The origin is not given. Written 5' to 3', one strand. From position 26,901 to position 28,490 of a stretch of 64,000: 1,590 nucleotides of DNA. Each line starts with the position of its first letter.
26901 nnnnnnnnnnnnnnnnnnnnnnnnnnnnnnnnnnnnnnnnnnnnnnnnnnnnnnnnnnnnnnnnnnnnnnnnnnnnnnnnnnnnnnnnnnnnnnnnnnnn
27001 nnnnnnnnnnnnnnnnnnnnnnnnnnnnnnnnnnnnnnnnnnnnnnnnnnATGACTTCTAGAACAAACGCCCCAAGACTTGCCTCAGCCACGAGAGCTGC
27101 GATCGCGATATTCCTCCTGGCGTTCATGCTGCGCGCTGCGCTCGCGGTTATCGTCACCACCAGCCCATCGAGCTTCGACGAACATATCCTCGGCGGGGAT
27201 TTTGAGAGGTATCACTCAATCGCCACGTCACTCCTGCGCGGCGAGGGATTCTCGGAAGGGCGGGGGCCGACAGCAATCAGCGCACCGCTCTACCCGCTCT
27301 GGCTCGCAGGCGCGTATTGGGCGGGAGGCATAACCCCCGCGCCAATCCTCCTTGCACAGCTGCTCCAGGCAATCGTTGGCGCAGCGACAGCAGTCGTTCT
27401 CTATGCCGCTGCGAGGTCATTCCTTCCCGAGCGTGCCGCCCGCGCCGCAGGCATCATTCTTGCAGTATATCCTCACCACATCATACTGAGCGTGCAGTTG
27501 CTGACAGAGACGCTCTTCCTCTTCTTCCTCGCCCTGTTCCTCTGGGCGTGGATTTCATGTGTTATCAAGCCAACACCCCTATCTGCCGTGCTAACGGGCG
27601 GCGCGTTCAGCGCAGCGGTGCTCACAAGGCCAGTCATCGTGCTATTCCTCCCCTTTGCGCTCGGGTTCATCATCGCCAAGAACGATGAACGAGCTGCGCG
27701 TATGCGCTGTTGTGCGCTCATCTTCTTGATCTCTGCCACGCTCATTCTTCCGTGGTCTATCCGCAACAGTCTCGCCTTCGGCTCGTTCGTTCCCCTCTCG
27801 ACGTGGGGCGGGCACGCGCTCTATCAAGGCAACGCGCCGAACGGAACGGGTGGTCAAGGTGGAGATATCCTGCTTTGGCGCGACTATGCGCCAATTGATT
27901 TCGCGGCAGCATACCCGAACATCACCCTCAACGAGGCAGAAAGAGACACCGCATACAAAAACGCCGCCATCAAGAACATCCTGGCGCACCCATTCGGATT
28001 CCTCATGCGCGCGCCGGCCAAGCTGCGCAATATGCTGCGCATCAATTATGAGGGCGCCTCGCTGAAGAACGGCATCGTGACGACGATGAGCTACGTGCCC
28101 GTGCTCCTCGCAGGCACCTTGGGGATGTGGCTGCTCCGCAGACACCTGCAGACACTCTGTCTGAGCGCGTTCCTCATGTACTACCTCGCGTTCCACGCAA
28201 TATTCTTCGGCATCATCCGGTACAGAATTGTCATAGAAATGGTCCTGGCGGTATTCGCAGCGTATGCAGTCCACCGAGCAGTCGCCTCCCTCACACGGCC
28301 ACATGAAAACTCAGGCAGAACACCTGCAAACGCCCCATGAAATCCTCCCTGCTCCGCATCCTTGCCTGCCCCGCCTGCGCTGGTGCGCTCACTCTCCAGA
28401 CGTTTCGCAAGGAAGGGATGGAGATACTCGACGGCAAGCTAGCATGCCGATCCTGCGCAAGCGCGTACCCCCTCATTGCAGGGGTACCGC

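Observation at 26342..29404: Dpm1-like Dol-P-sugar synthase, overlapping GT-C (PMT/ArnT-like) transferase and Trm112-type zinc-ribbon methyltransferase form a three-gene overlapping module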

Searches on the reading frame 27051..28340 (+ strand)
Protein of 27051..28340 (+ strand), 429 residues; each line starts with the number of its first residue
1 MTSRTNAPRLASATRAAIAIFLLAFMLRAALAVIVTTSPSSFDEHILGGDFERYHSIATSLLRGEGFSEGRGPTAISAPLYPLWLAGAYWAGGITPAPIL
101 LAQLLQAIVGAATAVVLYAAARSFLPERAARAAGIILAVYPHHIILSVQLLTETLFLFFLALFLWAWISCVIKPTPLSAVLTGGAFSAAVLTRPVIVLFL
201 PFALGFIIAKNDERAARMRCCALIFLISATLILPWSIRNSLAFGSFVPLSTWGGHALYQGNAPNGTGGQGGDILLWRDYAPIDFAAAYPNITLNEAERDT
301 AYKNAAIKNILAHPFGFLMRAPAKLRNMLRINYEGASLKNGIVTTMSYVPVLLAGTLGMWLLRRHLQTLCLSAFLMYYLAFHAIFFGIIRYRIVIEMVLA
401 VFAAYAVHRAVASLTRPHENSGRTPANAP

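Call 3: search_protein_families(library=pfam, proteins=[window:27051-28340:+], max_evalue=0.01)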
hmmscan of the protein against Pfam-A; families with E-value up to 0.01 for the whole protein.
window:27051-28340:+ (429 aa): 1 family
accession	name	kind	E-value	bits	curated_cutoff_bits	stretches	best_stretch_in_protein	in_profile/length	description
PF13231.12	PMT_2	-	2.3e-10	41.4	26.1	1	100-236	22-158/160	Dolichyl-phosphate-mannose-protein mannosyltransferase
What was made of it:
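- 27051..28340 (+): Compact GT-C glycosyltransferase (429 aa, about 10-11 membrane helices, no large outer domain); invariant D50 in the first outer loop. Pfam PMT_2 at 2e-10 (call 3).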

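Call 4: search_protein_families(library=ncbifam, proteins=[window:27051-28340:+], max_evalue=0.001)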
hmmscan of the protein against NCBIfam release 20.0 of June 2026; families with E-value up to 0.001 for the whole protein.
window:27051-28340:+ (429 aa): 0 families

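Call 7: search_solved_structures(query=window:27051-28340:+, max_evalue=1, show_alignments=2)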
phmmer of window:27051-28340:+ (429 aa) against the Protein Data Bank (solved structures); distinct sequences matched with E-value up to 1: 0.
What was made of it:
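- On GT-C glycosyltransferases (GT-C_A: STT3/AglB, ArnT, PMT, ALG mannosyltransferases): No PDB sequence hit (call 7).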

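Call 10: find_homologous_proteins(query=window:27051-28340:+, max_evalue=0.001)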
Query window:27051-28340:+ (429 aa): 22 proteins with E <= 0.001 among 8000 candidates.
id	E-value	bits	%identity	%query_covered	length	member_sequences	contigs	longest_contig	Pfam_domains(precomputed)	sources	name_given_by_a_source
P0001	5.7e-277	936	100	100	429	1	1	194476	PF13231.13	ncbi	-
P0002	3.1e-24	104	29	95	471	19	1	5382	PF13231.13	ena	-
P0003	1.7e-20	92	29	74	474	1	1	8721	-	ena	-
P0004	1.1e-17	82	27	86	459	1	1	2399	PF13231.13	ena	-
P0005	3.8e-16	77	28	82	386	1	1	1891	PF02366.25,PF13231.13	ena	-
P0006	3.5e-15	74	28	83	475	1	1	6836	PF13231.13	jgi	jgi:4-amino-4-deoxy-L-arabinose transferase-like glycosyltransferase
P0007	4.0e-14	71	26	87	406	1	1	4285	PF13231.13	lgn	-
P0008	1.5e-11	62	26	92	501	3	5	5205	PF13231.13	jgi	jgi:4-amino-4-deoxy-L-arabinose transferase-like glycosyltransferase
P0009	1.1e-10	59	30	61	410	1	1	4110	PF13231.13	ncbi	ncbi:MAG: glycosyltransferase family 39 protein [bacterium]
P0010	1.3e-10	59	27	95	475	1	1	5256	PF13231.13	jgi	jgi:4-amino-4-deoxy-L-arabinose transferase-like glycosyltransferase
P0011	2.2e-10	58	26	94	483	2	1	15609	PF13231.13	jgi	jgi:Dolichyl-phosphate-mannose-protein mannosyltransferase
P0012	7.0e-10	57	29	38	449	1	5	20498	PF13231.13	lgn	-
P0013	1.2e-9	56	27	55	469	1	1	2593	PF13231.13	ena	-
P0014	3.4e-9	54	27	87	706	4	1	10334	PF14559.13,PF13432.13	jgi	jgi:4-amino-4-deoxy-L-arabinose transferase-like glycosyltransferase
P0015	2.0e-8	52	27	48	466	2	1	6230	PF13231.13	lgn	-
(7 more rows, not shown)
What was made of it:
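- Tried and rejected: The word-index search made the GT-C look like an orphan, with 22 hits at 29% identity or less (call 10).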

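Call 11: find_encoding_contigs(protein=P0001, flank=10000, max_places=3)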
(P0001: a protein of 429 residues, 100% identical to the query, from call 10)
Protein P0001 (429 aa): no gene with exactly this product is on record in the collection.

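Call 26: search_protein_representatives(protein=window:27051-28340:+)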
Query: 429 residues. Proteins with E-value up to 0.001 (for the whole library): 16833; up to 1e-10: 4857; up to 1e-30: 68. The best 150 are listed.
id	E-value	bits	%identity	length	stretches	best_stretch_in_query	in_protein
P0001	1.8e-277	936.4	100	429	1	1-429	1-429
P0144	1.3e-55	205.7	37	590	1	18-416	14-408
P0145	7.8e-54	199.8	35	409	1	16-407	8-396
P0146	2.9e-49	184.7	38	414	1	18-414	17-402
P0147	6.7e-49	183.6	34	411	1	14-411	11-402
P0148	5.8e-46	173.9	31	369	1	16-378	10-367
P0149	3.1e-45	171.5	36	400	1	19-407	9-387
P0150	2.6e-41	158.6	34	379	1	43-404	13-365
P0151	5.6e-41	157.4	31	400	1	17-407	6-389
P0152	6.9e-41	157.1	35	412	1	16-408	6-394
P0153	1.6e-40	156.0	34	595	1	18-411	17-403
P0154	8.4e-40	153.6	36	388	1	41-409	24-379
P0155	1.1e-39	153.2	30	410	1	19-407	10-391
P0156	1.9e-39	152.4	34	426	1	14-409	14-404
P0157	1.9e-39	152.4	36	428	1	7-407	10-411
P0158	4.3e-39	151.2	34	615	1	15-405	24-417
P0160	1.5e-38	149.5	34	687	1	14-411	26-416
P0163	1.4e-37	146.3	30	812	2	20-407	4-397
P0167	4.7e-37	144.5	34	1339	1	23-408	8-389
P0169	7.1e-37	143.9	36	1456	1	18-403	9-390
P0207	6.9e-31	124.2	35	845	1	19-407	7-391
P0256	4.2e-28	115.0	32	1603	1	47-403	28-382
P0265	1.0e-27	113.8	29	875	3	19-406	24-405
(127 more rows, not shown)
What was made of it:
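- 27051..28340 (+): 16,833 homologues, best 37% identity (call 26).
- On GT-C glycosyltransferases (GT-C_A: STT3/AglB, ArnT, PMT, ALG mannosyltransferases): Its relatives are mostly 390-440 aa (call 26).
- Tried and rejected: The exhaustive search corrected this to 16,833 relatives (call 26).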

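Call 27: search_protein_families(library=pfam, proteins=[P0144, P0153, P0158, P0160, P0163, P0167, P0169, P0207, P0256, P0265], max_evalue=0.0001)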
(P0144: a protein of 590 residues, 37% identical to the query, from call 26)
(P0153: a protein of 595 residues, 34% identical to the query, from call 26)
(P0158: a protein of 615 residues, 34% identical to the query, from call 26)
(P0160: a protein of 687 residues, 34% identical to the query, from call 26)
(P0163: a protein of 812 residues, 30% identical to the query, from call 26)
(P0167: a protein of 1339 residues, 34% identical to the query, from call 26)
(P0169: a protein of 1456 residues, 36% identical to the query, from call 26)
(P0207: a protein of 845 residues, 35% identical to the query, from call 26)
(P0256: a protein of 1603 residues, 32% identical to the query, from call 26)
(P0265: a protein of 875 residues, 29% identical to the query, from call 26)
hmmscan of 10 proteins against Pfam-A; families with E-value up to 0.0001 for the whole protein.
P0144 (590 aa): 3 families
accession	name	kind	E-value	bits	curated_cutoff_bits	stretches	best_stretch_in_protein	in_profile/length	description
PF13231.12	PMT_2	-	1.7e-14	54.8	26.1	1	72-232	2-158/160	Dolichyl-phosphate-mannose-protein mannosyltransferase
PF13489.12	Methyltransf_23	-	2.9e-10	40.5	27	1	421-572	13-162/164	Methyltransferase domain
PF08241.18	Methyltransf_11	-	1.1e-06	29.7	21.2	1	436-523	2-95/95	Methyltransferase domain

P0153 (595 aa): 5 families
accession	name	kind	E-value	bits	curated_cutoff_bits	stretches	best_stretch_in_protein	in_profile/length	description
PF13489.12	Methyltransf_23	-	1.1e-14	54.9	27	1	421-577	11-163/164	Methyltransferase domain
PF08241.18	Methyltransf_11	-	1.3e-12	48.6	21.2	1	437-527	1-95/95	Methyltransferase domain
PF13231.12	PMT_2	-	1.9e-11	44.9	26.1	1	75-232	2-157/160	Dolichyl-phosphate-mannose-protein mannosyltransferase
PF13649.12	Methyltransf_25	-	2.9e-08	34.7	27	1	436-523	1-97/97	Methyltransferase domain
PF08242.18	Methyltransf_12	-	9e-05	23.6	30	0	437-525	1-98/98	Methyltransferase domain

P0158 (615 aa): 7 families
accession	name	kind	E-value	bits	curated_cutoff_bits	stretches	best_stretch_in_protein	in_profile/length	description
PF13489.12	Methyltransf_23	-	6.4e-13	49.2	27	1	441-597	12-162/164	Methyltransferase domain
PF08241.18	Methyltransf_11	-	2.1e-12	47.9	21.2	1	456-548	1-95/95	Methyltransferase domain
PF13649.12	Methyltransf_25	-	1.8e-10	41.8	27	1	455-544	1-97/97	Methyltransferase domain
PF13231.12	PMT_2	-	2.7e-10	41.1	26.1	1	85-244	2-160/160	Dolichyl-phosphate-mannose-protein mannosyltransferase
PF13847.12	Methyltransf_31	-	2.1e-07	31.2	27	1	452-558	4-122/145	Methyltransferase domain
PF08242.18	Methyltransf_12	-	6.8e-06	27.2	30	1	456-546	1-98/98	Methyltransferase domain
PF02366.24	PMT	-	1.2e-05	25.4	22.7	1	62-246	45-232/245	Dolichyl-phosphate-mannose-protein mannosyltransferase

P0160 (687 aa): 4 families
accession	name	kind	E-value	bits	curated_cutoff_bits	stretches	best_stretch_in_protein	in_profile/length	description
PF00535.33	Glycos_transf_2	-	3.3e-27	95.9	23.3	1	446-608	1-164/168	Glycosyl transferase family 2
PF13641.12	Glyco_tranf_2_3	-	2.2e-11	44.6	27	1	445-562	3-128/230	Glycosyltransferase like family 2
PF13231.12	PMT_2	-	1.8e-06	28.7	26.1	1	88-225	4-130/160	Dolichyl-phosphate-mannose-protein mannosyltransferase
PF02366.24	PMT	-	2.4e-06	27.7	22.7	1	103-226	80-202/245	Dolichyl-phosphate-mannose-protein mannosyltransferase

P0163 (812 aa): 2 families
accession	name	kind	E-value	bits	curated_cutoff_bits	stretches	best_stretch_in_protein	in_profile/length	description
PF13231.12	PMT_2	-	7.7e-16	59.1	26.1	2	53-208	3-157/160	Dolichyl-phosphate-mannose-protein mannosyltransferase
PF02366.24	PMT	-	8e-05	22.7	22.7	0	64-198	75-217/245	Dolichyl-phosphate-mannose-protein mannosyltransferase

P0167 (1339 aa): 3 families
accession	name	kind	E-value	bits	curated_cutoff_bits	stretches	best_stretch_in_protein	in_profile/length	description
PF13116.12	YhdP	-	2.7e-08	32.7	46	0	664-819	647-789/1224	YhdP protein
PF13231.12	PMT_2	-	1.8e-07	32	26.1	1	61-224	2-160/160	Dolichyl-phosphate-mannose-protein mannosyltransferase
PF05359.17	DUF748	-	5.9e-05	21.7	50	0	411-541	10-133/1037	Domain of Unknown Function (DUF748)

P0169 (1456 aa): 4 families
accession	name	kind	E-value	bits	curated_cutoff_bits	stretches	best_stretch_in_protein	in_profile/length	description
PF13116.12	YhdP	-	2e-15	56.2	46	1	881-966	624-710/1224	YhdP protein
PF05359.17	DUF748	-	3.2e-10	39.2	50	1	412-558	13-158/1037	Domain of Unknown Function (DUF748)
PF13231.12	PMT_2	-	6.4e-07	30.1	26.1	1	65-226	3-159/160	Dolichyl-phosphate-mannose-protein mannosyltransferase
PF01203.25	T2SSN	-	8.8e-05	23.1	29.6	0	879-950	91-153/211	Type II secretion system (T2SS), protein N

P0207 (845 aa): 7 families
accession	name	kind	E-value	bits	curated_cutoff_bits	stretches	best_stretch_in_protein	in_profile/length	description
PF13692.12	Glyco_trans_1_4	-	2.6e-27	96.3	27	1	632-780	4-141/142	Glycosyl transferases group 1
PF00534.26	Glycos_transf_1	-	5.4e-25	88.3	26.4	1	631-793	17-170/172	Glycosyl transferases group 1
PF13579.12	Glyco_trans_4_4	-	1.7e-18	67.9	29.7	1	435-612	1-158/158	Glycosyl transferase 4-like domain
PF13439.12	Glyco_transf_4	-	1.8e-18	67.6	28.5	1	434-616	1-169/170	Glycosyltransferase Family 4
PF20706.3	GT4-conflict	-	1.9e-06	27.6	26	1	543-803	106-379/385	Family 4 Glycosyltransferase in conflict systems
PF13231.12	PMT_2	-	3.3e-06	27.8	26.1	1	66-217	3-153/160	Dolichyl-phosphate-mannose-protein mannosyltransferase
PF13524.12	Glyco_trans_1_2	-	7.4e-05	23.2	25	0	662-807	14-140/144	Glycosyl transferase-like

P0256 (1603 aa): 1 family
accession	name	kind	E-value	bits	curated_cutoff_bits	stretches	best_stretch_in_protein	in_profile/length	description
PF13231.12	PMT_2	-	1.8e-06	28.7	26.1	1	59-221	2-159/160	Dolichyl-phosphate-mannose-protein mannosyltransferase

P0265 (875 aa): 2 families
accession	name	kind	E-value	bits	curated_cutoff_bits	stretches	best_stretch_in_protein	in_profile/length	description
PF13231.12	PMT_2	-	1.1e-22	81.4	26.1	2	83-232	9-157/160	Dolichyl-phosphate-mannose-protein mannosyltransferase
PF02366.24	PMT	-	2.1e-06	27.9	22.7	0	94-239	81-237/245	Dolichyl-phosphate-mannose-protein mannosyltransferase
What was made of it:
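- GT-C homologues P0144, P0153 and P0158 carry C-terminal methyltransferase domains (call 27). The three closest GT-C relatives carry a C-terminal methyltransferase domain (call 27).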

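Call 51: predict_structure(alignment_id=A1)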
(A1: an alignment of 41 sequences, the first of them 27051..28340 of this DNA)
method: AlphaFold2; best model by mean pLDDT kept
length: 429 residues; sequences in the alignment: 41
mean_pLDDT: 93.5   pTM: 0.92
mean pLDDT of the five models: 93.5, 93.2, 92.8, 92.7, 92.2
residues with pLDDT >= 90: 382; 70-90: 17; 50-70: 22; < 50: 8
segments of 3 or more residues with pLDDT < 50: 1-5, 427-429
pLDDT, mean of each block of 10 residues (from residue 1): 58 96 98 91 71 95 96 96 97 79 97 98 96 98 95 98 98 98 99 98 97 96 98 98 97 98 95 96 97 97 98 98 97 94 96 98 96 98 97 98 98 79 50
secondary structure, 60 per line:
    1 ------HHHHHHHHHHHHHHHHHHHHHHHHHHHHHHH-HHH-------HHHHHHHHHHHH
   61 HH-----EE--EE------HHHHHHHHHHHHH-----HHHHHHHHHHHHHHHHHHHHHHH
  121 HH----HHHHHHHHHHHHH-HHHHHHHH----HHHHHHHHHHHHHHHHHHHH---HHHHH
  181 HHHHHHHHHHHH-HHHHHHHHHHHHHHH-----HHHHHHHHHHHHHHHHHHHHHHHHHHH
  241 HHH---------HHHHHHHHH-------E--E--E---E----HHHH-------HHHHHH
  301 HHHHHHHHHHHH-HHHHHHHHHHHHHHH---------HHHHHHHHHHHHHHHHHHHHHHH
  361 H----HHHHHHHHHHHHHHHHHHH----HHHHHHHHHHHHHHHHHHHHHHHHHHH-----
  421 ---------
elements in order: H7-37 H49-62 H80-92 H98-122 H127-139 H141-148 H153-172 H176-192 H194-208 H214-243 H253-261 H284-287 H295-312 H314-328 H338-361 H366-384 H389-415
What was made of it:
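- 27051..28340 (+): The model has pLDDT 93.5 (call 51).
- On GT-C glycosyltransferases (GT-C_A: STT3/AglB, ArnT, PMT, ALG mannosyltransferases): The model has pLDDT 93.5 and pTM 0.92 (call 51). It lies after TM1 at the start of the loop-1 helix at 49-62 (call 51). The protein is 429 aa and almost entirely membrane helices, with one loop of about 90 residues at 244-337 (call 51).
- Checked: The AlphaFold model shows about 10-11 membrane helices rather than 12 (call 51).
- Pfam PMT_2 (call 3) and a high-confidence model (call 51).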

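Call 53: fold_search(model_id=the predicted structure, library=pdb)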
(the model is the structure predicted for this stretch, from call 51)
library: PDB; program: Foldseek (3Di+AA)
matches with E <= 10: 304; with E <= 0.001: 22
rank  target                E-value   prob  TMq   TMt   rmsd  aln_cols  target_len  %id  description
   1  9n9j_I                4.2e-06  1.00  0.55  0.36  15.3       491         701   14  Structure of a GRP94 folding intermediate engaged with a CCDC134- and FKBP11-bound secretory translocon (released 2025-11-19)
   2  8pn9_A                1.6e-05  1.00  0.54  0.37  12.9       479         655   12  Structure of human oligosaccharyltransferase OST-A complex bound to NGI-1 (released 2024-05-08)
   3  3wak                  1.7e-05  1.00  0.56  0.30  10.8       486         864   14  Crystal structure of the Archaeoglobus fulgidus oligosaccharyltransferase (O29867_ARCFU) in the apo form (released 2013-10-30)
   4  8b6l_I                1.8e-05  1.00  0.54  0.35  15.0       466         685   14  Subtomogram average of the human Sec61-TRAP-OSTA-translocon (released 2022-12-07)
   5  7e9s_A                3.4e-05  1.00  0.51  0.27  10.8       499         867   14  Archaeal oligosaccharyltransferase AglB from Archaeoglobus fulgidus in complex with an inhibitory peptide and a dolich (released 2021-09-08)
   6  8age_A                3.8e-05  1.00  0.56  0.39  10.4       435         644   14  Structure of yeast oligosaccharylransferase complex with acceptor peptide bound (released 2022-12-07)
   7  6s7o_A                4.0e-05  1.00  0.53  0.36  13.5       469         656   12  Cryo-EM structure of human oligosaccharyltransferase complex OST-A (released 2019-12-18)
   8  7oci_F                4.5e-05  1.00  0.56  0.40  10.7       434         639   13  Cryo-EM structure of yeast Ost6p containing oligosaccharyltransferase complex (released 2022-02-16)
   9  6s7t_A                4.7e-05  1.00  0.58  0.38  14.0       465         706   12  Cryo-EM structure of human oligosaccharyltransferase complex OST-B (released 2019-12-18)
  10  6gxc_A                6.0e-05  1.00  0.53  0.34  12.2       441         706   14  Bacterial oligosaccharyltransferase PglB in complex with an inhibitory peptide and a reactive lipid-linked oligosaccha (released 2018-11-14)
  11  6ezn_F                7.0e-05  1.00  0.53  0.37  13.8       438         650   12  Cryo-EM structure of the yeast oligosaccharyltransferase (OST) complex (released 2018-01-17)
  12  8agb_A                9.3e-05  1.00  0.56  0.39  10.7       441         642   14  Structure of yeast oligosaccharylransferase complex with lipid-linked oligosaccharide bound (released 2022-12-07)
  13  5ogl_A                1.1e-04  1.00  0.54  0.35  13.2       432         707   14  Structure of bacterial oligosaccharyltransferase PglB in complex with an acceptor peptide and an lipid-linked oligosac (released 2017-10-25)
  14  5gmy_A                1.1e-04  1.00  0.53  0.29  13.8       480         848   14  Crystal structure of the Archaeoglobus fulgidus oligosaccharyltransferase (O29867_ARCFU) tethered with an acceptor pep (released 2017-02-01)
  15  6ftg_5                1.2e-04  1.00  0.55  0.38  14.1       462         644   13  Subtomogram average of OST-containing ribosome-translocon complexes from canine rough microsomal membranes (released 2018-03-21)
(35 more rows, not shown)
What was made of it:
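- On GT-C glycosyltransferases (GT-C_A: STT3/AglB, ArnT, PMT, ALG mannosyltransferases): Foldseek agrees (call 53).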
